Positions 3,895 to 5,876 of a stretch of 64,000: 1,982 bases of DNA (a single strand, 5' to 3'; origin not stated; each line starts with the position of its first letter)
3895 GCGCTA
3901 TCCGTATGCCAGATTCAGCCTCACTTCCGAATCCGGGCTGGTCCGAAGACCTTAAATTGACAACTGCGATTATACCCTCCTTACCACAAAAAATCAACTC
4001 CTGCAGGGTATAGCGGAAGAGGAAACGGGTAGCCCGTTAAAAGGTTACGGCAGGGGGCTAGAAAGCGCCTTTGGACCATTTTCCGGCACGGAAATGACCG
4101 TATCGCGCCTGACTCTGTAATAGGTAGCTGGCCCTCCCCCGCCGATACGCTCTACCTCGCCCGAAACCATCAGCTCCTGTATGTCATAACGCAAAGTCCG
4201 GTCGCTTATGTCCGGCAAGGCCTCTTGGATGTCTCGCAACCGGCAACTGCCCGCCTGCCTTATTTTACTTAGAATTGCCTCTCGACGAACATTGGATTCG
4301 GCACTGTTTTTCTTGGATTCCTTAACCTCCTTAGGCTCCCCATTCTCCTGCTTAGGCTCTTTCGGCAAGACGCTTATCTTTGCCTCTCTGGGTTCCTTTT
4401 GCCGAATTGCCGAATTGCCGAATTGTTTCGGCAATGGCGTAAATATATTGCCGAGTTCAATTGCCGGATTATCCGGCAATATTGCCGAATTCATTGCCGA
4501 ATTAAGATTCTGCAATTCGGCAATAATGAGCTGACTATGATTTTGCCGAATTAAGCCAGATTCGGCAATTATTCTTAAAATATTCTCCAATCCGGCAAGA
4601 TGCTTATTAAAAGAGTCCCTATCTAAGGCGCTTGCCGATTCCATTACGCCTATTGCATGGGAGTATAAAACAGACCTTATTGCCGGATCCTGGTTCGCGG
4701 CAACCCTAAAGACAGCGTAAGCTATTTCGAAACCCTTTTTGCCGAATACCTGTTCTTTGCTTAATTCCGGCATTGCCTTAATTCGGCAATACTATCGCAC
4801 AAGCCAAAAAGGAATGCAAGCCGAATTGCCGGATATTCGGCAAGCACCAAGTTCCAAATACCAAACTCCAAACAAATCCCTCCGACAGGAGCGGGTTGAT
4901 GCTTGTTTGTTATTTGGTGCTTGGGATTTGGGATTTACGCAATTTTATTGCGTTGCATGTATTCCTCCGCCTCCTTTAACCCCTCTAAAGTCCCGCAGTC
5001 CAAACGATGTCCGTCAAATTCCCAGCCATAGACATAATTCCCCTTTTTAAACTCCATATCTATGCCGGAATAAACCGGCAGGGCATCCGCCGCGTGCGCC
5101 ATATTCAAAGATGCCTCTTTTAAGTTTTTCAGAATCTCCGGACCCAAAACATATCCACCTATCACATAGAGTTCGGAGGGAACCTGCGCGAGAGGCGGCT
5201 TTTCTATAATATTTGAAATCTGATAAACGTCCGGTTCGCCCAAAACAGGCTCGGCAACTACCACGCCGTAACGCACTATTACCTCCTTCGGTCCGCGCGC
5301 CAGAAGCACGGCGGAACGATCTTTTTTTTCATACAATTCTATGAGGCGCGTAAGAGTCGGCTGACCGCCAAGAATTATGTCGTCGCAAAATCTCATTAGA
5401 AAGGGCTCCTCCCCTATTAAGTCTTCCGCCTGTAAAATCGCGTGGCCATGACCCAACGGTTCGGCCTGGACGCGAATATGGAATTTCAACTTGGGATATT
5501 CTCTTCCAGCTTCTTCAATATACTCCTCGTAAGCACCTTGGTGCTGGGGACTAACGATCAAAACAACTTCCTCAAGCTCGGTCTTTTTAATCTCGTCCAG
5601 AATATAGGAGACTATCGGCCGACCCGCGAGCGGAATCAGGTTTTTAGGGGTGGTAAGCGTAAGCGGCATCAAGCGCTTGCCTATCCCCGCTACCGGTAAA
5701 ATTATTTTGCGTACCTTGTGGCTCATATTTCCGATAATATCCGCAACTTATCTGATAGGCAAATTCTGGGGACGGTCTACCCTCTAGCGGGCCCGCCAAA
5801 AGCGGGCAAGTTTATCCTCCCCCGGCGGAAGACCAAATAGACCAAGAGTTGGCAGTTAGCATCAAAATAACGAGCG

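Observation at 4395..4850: Array of about 20 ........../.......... motifs spanning the 5' half and upstream region of a DeoR-type HTH gene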

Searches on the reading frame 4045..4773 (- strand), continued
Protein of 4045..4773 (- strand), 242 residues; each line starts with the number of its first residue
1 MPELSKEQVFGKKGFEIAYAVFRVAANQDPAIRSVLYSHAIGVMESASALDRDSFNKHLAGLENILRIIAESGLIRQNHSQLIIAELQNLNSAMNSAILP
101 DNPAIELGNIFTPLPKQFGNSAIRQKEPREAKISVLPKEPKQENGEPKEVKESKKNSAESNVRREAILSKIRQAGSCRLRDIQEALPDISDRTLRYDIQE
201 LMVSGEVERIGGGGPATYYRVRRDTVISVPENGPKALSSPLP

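Call 44: search_protein_families(library=ncbifam, proteins=[window:4045-4773:-], max_evalue=0.1)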
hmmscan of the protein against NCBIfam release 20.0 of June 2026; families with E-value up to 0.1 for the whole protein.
window:4045-4773:- (242 aa): 3 families
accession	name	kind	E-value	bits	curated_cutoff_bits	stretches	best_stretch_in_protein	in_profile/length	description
NF041397.1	TranRegGlpR_Halo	equivalog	0.00047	19.9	300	1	162-214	5-56/253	HTH-type transcriptional regulator GlpR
NF007316.0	PRK09802.1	equivalog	0.0057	15.9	351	1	154-213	9-67/269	DeoR family transcriptional regulator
NF040755.1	AgaR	equivalog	0.0076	15.4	260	1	161-213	5-56/256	transcriptional repressor AgaR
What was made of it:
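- On DeoR-family transcriptional regulators: NCBIfam DeoR/GlpR/AgaR equivalogs score 15-20 bits against cut-offs of 260-351, over the HTH only (call 44).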

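Call 48: search_protein_representatives(alignment_id=A1)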
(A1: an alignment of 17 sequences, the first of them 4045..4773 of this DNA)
Query: 17 sequences, 231 profile positions. Proteins with E-value up to 0.001 (for the whole library): 3789; up to 1e-10: 1010; up to 1e-30: 505. The best 150 are listed.
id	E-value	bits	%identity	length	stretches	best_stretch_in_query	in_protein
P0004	5.7e-84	298.0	-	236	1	1-228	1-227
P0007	1.1e-79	284.1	-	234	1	3-227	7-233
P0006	9.0e-77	274.5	-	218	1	1-224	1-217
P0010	3.6e-75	269.2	-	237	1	4-226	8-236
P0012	2.3e-73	263.4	-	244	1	5-224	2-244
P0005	2.4e-70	253.4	-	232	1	1-229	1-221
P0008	9.4e-69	248.3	-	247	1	1-229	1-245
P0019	2.7e-67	243.5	-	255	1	1-229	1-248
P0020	1.5e-66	241.1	-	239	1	3-224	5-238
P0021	2.6e-66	240.3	-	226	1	1-225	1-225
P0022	3.8e-65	236.5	-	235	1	1-227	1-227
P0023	1.1e-64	234.9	-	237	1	1-225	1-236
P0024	2.7e-63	230.4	-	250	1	6-227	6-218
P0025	3.5e-63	230.0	-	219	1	1-224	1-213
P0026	4.4e-63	229.7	-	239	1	1-226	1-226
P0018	7.7e-53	196.2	-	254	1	7-226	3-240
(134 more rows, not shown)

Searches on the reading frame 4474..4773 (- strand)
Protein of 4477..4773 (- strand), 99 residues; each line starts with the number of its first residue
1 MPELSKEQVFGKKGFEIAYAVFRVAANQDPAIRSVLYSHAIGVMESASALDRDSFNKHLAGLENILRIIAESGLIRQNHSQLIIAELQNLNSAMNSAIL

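Call 32: search_protein_families(library=pfam, proteins=[window:4477-4773:-], max_evalue=10)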
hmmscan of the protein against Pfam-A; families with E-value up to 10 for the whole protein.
seq(99 aa): 0 families

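Call 58: search_solved_structures(query=A2, max_evalue=10)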
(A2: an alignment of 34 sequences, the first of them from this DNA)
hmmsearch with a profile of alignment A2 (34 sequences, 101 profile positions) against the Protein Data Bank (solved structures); distinct sequences matched with E-value up to 10: 13.
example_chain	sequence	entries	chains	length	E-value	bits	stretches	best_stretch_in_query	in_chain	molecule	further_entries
6yqx_A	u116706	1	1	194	0.01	19.2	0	52-89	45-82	de novo designed TIM barrel DeNovoTIM13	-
7rmy_A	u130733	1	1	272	0.023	18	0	33-67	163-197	De Novo designed tunable homodimer, D_3-337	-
5ooy_A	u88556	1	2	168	0.13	15.6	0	55-82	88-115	DARPin VHAH-1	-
9m1j_D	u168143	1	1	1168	0.43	13.9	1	16-53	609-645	Tubulin-specific chaperone D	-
9m1i_D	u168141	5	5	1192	0.45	13.9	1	16-53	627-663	Tubulin-specific chaperone D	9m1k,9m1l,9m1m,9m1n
5cwk_A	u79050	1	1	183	0.45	13.9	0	22-92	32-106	Designed helical repeat protein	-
8frf_A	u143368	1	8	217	0.48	13.8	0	41-79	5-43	RBL7_C2_3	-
7s00_D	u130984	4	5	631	0.93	12.9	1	51-93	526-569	DNA-directed RNA polymerase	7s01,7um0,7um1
6wxo_A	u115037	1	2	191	1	12.8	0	53-89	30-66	TFD-HE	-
9f5x_o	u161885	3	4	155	1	12.8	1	24-74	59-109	Putative NADH:ubiquinone oxidoreductase 17.8 kDa subunit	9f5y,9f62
1y8c_A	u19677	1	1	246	1.1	12.7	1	28-70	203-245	S-adenosylmethionine-dependent methyltransferase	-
7mwq_B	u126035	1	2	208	6.6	10.2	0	20-68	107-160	LHD29B53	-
7mwq_A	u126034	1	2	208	8.4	9.8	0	20-67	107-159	LHD29A53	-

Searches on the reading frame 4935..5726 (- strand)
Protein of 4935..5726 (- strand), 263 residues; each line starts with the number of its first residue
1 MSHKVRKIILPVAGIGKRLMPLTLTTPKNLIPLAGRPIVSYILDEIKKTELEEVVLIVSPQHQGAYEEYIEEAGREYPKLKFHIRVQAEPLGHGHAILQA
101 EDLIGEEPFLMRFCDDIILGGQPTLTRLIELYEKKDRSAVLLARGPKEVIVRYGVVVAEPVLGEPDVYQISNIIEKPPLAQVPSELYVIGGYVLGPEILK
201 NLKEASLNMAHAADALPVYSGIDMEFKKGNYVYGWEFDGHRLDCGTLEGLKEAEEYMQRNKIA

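Call 4: search_protein_families(library=pfam, proteins=[window:4935-5726:-], max_evalue=1)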
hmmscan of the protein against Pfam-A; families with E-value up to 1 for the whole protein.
window:4935-5726:- (263 aa): 4 families
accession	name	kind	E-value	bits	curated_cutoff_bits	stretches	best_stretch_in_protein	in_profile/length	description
PF00483.29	NTP_transferase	-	2.2e-28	99.9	21.2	1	9-257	4-242/245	Nucleotidyl transferase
PF12804.13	NTP_transf_3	-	3.4e-06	27.8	27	1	13-145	6-124/160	MobA-like NTP transferase domain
PF01128.25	IspD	-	0.00076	19.7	27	1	8-67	3-60/221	2-C-methyl-D-erythritol 4-phosphate cytidylyltransferase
PF02348.25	CTP_transf_3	-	0.17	12.1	22.6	1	28-59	16-46/217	Cytidylyltransferase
